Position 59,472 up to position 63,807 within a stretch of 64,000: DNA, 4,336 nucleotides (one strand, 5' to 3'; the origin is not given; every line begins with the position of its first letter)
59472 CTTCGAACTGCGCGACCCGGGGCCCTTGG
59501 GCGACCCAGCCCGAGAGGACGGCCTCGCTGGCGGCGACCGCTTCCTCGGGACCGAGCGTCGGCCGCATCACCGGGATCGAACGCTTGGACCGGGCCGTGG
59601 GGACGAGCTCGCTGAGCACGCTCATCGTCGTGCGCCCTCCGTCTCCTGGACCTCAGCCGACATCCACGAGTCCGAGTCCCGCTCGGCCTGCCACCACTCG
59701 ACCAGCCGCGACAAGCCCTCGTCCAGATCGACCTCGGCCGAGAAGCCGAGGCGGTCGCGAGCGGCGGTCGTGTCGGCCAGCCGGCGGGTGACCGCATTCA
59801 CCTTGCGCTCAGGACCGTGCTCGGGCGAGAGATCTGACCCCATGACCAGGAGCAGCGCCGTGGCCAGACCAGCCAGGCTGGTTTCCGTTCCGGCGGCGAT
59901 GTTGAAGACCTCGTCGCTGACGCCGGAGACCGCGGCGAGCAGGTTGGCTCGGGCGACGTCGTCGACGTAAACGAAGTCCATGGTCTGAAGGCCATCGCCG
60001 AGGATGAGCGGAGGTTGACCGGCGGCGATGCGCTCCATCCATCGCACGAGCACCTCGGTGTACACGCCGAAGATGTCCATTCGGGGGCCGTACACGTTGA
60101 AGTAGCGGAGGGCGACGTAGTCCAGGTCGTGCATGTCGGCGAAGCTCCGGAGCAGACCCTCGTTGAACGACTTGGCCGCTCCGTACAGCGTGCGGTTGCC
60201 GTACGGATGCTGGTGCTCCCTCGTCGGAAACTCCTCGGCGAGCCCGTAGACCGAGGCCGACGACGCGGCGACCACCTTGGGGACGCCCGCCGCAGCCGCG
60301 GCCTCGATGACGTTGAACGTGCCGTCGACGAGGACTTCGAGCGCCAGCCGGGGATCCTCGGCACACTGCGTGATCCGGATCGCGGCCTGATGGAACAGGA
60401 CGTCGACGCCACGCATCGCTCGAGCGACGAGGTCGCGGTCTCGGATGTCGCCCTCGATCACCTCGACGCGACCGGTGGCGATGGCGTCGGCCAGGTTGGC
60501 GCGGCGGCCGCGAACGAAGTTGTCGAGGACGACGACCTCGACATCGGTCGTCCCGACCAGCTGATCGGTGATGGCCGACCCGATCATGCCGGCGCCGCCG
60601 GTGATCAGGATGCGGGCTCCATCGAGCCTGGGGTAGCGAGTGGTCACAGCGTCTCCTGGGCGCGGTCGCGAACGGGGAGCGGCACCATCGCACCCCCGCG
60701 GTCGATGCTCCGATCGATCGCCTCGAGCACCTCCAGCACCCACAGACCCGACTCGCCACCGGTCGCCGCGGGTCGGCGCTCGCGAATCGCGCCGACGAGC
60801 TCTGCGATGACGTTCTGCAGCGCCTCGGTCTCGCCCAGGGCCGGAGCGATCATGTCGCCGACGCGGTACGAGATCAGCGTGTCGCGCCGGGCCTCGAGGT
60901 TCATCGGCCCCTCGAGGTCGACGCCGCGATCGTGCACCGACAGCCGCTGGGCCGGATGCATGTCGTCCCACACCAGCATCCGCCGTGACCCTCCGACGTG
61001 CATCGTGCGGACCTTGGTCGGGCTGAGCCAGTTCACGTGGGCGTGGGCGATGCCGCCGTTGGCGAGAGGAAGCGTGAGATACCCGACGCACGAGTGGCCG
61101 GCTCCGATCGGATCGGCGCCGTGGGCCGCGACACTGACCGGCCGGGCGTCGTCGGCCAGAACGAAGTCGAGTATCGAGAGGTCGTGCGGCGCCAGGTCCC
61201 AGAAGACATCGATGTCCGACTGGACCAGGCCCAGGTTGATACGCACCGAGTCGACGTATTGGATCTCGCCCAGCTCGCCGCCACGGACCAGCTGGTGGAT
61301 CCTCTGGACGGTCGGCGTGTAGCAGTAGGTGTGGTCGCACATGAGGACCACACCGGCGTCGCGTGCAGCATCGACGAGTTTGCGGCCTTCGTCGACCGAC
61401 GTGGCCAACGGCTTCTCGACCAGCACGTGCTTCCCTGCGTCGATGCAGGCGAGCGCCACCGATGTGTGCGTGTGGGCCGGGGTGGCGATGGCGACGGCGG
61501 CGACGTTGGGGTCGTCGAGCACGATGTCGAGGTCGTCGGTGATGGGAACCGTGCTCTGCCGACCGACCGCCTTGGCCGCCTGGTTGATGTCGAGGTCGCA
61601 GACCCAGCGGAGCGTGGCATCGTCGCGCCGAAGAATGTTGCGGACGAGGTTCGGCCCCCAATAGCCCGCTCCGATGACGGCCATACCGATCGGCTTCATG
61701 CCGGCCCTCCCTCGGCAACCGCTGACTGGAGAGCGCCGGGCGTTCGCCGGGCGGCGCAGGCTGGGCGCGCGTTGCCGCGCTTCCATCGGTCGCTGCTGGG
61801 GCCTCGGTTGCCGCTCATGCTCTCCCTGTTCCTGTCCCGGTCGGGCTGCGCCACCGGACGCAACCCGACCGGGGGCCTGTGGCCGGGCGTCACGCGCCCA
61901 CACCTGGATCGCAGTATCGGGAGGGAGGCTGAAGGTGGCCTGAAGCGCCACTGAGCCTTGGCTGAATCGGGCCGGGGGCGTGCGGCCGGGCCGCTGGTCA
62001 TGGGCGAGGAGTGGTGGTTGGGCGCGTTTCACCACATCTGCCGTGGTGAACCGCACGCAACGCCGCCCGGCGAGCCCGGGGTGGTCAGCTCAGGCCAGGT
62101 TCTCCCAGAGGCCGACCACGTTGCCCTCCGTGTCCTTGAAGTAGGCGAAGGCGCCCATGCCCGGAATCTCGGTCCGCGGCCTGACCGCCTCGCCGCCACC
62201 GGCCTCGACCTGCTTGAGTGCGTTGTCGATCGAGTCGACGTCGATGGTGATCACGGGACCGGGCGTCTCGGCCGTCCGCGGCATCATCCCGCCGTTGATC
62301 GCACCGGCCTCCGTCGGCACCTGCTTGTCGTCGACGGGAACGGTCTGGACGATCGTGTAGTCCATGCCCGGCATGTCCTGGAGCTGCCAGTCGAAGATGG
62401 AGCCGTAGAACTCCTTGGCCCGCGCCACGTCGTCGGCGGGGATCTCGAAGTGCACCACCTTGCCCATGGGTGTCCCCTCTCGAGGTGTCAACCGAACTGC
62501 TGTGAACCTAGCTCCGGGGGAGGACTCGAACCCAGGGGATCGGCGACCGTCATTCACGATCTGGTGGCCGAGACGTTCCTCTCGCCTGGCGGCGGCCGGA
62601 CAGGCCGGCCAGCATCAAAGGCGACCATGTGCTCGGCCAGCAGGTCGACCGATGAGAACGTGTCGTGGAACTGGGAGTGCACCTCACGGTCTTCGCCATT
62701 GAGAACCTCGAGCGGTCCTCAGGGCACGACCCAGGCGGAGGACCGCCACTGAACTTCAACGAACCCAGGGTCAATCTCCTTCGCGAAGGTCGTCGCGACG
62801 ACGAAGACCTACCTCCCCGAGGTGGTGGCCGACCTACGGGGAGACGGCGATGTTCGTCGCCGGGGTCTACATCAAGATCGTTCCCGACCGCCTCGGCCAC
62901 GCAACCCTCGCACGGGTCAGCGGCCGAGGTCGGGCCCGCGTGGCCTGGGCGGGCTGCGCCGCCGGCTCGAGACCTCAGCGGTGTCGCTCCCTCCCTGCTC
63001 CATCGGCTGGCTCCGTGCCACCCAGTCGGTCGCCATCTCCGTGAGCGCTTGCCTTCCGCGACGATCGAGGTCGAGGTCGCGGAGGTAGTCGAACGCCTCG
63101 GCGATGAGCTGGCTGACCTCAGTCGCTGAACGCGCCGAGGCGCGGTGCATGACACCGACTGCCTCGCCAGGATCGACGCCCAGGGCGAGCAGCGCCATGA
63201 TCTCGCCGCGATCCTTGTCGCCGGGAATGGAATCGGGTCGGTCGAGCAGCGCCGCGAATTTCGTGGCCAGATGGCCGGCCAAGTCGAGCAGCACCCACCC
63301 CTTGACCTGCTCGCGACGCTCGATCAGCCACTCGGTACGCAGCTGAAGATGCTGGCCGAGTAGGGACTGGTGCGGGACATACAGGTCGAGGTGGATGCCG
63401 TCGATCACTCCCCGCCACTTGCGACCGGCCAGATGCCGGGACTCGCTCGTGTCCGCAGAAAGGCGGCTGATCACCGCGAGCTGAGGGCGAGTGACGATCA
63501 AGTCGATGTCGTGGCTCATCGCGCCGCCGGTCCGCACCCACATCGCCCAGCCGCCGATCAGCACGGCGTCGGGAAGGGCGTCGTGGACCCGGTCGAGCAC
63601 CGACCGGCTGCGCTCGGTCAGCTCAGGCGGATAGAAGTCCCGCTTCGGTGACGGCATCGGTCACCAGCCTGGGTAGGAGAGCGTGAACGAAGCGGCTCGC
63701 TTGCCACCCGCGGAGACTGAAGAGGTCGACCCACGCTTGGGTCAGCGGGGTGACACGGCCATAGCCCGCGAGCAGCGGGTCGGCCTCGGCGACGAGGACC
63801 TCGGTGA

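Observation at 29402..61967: Five PhoB/OmpR-style promoter cassettes (4 x CTTCAG at 11-bp phasing, 10 nt from a -10 box) wire the polysaccharide locus into one putative regulon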

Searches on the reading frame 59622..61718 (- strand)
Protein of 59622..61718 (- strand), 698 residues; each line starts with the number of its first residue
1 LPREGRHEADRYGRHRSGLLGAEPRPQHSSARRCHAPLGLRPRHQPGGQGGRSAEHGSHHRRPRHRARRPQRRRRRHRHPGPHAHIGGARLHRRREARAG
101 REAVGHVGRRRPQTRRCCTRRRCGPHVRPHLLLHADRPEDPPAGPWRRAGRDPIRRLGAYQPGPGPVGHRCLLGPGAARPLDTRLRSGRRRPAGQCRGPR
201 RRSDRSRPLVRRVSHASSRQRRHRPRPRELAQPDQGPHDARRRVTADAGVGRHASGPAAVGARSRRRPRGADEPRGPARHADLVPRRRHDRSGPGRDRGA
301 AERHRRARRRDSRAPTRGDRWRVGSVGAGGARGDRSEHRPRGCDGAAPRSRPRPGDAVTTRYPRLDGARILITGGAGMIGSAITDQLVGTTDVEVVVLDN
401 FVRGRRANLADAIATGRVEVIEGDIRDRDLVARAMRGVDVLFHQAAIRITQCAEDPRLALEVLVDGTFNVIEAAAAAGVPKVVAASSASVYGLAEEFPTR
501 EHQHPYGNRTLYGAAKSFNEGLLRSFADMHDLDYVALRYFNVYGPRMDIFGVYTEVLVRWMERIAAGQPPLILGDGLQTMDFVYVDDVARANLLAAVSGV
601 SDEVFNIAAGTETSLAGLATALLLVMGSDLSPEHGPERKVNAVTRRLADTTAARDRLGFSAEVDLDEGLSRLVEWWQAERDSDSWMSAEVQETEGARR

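Call 14: search_protein_families(library=pfam, proteins=[window:59622-61718:-])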
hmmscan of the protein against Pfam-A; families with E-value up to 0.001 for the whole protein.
window:59622-61718:- (698 aa): 9 families
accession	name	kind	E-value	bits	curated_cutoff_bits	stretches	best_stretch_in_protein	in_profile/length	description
PF01370.27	Epimerase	-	1.6e-52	178.8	20.9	1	370-608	1-240/240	NAD dependent epimerase/dehydratase family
PF16363.11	GDP_Man_Dehyd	-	2e-39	136.4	27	1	371-670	1-330/332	GDP-mannose 4,6 dehydratase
PF01073.25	3Beta_HSD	-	2.5e-27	96.1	22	1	371-597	1-230/280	3-beta hydroxysteroid dehydrogenase/isomerase family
PF02719.21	Polysacc_synt_2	-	1.9e-16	60.6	20.2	1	370-630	1-251/293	Polysaccharide biosynthesis protein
PF13460.12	NAD_binding_10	-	1.5e-15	58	27.2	1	374-538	1-142/184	NAD(P)H-binding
PF04321.23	RmlD_sub_bind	-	4e-10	39.7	27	1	369-654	2-252/287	RmlD substrate binding domain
PF05368.20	NmrA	-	1.1e-08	35.5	27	1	369-487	4-107/298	NmrA-like family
PF07993.18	NAD_binding_4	-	7.6e-08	32.3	20.1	1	372-591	1-257/258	Male sterility protein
PF00106.31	adh_short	-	6.2e-05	23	26.6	1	370-528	3-165/195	short chain dehydrogenase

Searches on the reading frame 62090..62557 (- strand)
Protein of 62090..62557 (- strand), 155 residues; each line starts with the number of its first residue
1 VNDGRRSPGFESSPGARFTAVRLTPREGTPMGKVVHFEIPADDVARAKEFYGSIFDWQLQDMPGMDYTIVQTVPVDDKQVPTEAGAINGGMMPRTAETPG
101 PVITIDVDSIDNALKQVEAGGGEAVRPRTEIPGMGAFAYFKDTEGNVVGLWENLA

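Call 14: search_protein_families(library=pfam, proteins=[window:62090-62557:-])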
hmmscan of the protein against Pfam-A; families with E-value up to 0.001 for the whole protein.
window:62090-62557:- (155 aa): 3 families
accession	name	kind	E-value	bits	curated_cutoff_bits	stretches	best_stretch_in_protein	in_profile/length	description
PF22677.2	Ble-like_N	-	7.3e-11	42.1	24.5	1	33-72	1-40/41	Bleomycin resistance protein-like N-terminal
PF00903.31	Glyoxalase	-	4.9e-10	40.3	20.6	1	34-148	2-119/121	Glyoxalase/Bleomycin resistance protein/Dioxygenase superfamily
PF18029.7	Glyoxalase_6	-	0.00084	20.4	23.6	0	41-147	6-102/106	Glyoxalase-like domain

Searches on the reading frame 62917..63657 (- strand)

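Call 14: search_protein_families(library=pfam, proteins=[window:62917-63657:-])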
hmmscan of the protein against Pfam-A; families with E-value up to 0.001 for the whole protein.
window:62917-63657:- (246 aa): 1 family
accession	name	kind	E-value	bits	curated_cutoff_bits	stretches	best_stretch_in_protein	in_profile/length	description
PF19502.5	DUF6036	-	0.00035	20.8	23.6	0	28-59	19-51/164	Nucleotidyltransferase of unknown function (DUF6036)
